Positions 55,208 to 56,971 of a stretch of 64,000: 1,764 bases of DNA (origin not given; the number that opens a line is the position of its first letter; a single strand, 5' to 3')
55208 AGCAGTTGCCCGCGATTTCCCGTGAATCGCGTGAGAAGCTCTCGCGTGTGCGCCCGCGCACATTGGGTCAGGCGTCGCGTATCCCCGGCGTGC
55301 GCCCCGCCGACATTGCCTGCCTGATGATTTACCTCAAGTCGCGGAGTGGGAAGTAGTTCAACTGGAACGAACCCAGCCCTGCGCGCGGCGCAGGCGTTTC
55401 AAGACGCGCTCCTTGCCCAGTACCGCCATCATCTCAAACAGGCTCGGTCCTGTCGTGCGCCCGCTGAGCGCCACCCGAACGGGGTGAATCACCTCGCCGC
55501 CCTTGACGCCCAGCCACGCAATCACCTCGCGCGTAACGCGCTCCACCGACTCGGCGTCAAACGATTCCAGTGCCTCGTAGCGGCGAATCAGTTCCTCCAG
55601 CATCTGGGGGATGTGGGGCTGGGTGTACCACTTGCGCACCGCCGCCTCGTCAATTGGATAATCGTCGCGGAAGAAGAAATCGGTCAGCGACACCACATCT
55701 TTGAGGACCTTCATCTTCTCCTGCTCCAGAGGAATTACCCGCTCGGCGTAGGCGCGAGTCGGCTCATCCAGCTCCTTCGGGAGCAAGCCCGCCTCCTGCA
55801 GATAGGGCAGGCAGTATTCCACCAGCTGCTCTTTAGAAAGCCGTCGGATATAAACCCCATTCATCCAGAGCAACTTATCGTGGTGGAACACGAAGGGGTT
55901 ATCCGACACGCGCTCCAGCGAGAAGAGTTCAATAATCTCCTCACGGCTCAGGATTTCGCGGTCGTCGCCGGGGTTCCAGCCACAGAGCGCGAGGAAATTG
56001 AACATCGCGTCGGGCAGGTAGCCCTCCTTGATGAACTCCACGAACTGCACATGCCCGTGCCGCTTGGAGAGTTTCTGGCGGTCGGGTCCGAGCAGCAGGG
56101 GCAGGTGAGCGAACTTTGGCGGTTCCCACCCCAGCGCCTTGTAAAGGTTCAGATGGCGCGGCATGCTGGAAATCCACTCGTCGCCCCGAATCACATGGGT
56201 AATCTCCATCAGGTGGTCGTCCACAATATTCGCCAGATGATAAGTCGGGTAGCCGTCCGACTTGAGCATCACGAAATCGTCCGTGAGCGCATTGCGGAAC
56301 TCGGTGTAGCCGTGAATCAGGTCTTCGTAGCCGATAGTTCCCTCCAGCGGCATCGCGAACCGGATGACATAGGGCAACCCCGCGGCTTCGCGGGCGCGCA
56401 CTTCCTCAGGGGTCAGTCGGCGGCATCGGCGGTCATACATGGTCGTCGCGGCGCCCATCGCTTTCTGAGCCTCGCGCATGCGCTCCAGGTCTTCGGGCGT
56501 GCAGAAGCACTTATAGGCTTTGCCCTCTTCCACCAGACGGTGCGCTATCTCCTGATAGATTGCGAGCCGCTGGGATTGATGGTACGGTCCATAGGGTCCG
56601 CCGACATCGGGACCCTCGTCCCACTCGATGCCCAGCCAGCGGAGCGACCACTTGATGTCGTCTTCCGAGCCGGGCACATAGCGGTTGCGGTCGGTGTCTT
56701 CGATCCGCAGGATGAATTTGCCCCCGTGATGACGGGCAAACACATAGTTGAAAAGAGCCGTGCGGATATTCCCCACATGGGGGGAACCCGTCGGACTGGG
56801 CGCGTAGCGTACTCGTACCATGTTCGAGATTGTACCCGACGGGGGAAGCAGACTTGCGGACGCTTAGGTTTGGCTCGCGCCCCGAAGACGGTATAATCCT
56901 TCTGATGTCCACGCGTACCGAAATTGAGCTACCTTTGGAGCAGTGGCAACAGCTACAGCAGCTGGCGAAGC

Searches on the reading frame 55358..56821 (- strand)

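Call 92: search_protein_families(library=ncbifam, proteins=[window:55358-56821:-], max_evalue=1e-20)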
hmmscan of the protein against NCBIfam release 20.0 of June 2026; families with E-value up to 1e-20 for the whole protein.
window:55358-56821:- (487 aa): 8 families
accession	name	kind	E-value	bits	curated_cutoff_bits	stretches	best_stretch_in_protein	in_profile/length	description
TIGR00464.1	gltX_bact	equivalog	4e-163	543.7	289.95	1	2-479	2-465/470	glutamate--tRNA ligase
NF004315.1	PRK05710.1-4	equivalog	1.8e-66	224.4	250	1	5-274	2-271/274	tRNA glutamyl-Q(34) synthetase GluQRS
TIGR03838.1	queuosine_YadB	equivalog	3.6e-65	220.1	276.7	1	3-260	2-239/272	tRNA glutamyl-Q(34) synthetase GluQRS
NF004314.0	PRK05710.1-3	equivalog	2.6e-61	207.6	256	1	4-258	9-240/297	tRNA glutamyl-Q(34) synthetase GluQRS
NF004313.0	PRK05710.1-2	equivalog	7.6e-47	159.9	380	1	3-257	6-248/299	tRNA glutamyl-Q(34) synthetase GluQRS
NF003169.0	PRK04156.1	equivalog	1.6e-42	145.9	516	1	2-123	102-216/567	glutamate--tRNA ligase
NF004312.0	PRK05710.1-1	equivalog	8.9e-41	140.2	453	1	5-255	17-241/306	tRNA glutamyl-Q(34) synthetase GluQRS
TIGR00463.1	gltX_arch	equivalog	6.5e-38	130.6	401.75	1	2-243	94-322/560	glutamate--tRNA ligase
